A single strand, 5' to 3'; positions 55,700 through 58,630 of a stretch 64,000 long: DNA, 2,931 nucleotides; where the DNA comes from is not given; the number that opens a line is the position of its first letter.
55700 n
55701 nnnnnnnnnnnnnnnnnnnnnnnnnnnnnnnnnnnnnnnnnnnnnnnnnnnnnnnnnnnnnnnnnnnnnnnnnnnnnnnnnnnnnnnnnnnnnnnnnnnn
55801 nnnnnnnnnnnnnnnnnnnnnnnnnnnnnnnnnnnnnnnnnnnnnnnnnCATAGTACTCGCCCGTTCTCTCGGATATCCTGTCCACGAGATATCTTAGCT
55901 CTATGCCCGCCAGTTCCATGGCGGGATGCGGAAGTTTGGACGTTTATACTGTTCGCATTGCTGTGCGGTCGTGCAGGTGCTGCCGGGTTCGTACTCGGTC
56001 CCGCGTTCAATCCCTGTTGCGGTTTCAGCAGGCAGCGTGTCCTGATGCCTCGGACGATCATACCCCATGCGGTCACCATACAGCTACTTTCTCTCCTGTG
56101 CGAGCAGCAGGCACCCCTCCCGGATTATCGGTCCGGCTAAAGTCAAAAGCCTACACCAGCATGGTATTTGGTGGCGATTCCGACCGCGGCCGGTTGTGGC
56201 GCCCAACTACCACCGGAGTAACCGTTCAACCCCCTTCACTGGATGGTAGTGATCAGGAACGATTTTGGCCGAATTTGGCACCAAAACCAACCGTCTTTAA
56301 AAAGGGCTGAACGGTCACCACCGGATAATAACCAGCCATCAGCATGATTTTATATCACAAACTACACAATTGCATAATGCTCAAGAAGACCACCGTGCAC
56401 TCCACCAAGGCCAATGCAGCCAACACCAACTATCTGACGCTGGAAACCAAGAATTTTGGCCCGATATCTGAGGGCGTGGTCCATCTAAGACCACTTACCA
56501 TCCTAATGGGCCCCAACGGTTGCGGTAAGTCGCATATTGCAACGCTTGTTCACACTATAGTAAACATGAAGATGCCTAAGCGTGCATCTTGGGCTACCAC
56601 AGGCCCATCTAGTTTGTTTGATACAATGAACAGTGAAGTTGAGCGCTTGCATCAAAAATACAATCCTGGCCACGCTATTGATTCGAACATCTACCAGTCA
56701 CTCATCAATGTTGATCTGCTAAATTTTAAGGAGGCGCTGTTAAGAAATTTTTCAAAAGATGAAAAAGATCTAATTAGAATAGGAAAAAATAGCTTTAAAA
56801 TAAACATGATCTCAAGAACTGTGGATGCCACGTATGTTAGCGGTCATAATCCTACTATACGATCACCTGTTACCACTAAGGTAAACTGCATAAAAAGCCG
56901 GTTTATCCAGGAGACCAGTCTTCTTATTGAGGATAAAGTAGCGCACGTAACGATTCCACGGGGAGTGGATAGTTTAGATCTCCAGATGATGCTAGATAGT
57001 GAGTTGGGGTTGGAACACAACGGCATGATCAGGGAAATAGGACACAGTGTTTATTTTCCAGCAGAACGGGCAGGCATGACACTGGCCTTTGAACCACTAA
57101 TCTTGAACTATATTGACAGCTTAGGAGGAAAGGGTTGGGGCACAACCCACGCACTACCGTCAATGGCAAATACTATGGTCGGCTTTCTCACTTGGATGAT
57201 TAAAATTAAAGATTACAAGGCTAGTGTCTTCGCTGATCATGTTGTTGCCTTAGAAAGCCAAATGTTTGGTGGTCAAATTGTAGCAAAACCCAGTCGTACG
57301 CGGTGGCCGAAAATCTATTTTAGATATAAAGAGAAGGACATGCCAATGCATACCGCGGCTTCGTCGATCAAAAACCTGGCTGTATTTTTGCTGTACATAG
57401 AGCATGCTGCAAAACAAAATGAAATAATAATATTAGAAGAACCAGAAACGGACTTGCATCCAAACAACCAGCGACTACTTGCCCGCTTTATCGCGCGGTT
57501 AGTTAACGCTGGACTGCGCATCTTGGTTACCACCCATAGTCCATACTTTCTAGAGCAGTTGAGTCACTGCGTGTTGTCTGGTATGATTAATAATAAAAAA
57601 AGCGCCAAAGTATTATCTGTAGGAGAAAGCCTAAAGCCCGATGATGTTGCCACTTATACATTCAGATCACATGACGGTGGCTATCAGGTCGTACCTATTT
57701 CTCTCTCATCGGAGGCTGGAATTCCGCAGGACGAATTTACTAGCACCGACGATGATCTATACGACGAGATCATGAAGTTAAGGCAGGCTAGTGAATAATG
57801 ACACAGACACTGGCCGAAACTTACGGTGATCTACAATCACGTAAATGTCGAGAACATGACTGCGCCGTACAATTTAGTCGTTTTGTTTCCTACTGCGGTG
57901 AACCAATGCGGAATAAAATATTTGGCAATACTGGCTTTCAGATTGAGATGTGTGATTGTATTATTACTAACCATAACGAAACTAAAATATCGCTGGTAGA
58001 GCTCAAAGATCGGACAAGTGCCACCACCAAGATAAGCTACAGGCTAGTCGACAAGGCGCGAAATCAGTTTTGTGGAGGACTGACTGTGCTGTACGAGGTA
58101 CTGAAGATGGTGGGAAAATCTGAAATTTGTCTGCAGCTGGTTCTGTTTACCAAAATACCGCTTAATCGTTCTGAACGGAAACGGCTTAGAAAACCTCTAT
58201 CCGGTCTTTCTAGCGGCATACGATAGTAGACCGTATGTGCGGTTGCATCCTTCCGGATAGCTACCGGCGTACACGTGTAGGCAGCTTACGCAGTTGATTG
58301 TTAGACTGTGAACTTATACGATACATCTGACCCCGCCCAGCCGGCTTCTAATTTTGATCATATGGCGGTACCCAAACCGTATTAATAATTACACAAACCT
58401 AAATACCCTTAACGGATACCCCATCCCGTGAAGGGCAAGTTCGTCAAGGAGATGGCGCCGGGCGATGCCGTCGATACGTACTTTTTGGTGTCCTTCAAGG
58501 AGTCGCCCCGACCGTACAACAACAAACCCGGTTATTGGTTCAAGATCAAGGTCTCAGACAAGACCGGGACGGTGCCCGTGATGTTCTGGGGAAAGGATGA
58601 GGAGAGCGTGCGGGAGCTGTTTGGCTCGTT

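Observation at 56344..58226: Low-G+C two-gene cassette: ABC-type ATPase plus overlapping small PD-(D/E)xK-like protein, a candidate uncharacterised defence module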

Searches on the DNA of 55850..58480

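Call 93: search_rna_families(source=window, start=55850, end=58480, threshold=evalue, max_evalue=1)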
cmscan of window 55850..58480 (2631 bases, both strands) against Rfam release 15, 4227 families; matches with E-value up to 1: 0.
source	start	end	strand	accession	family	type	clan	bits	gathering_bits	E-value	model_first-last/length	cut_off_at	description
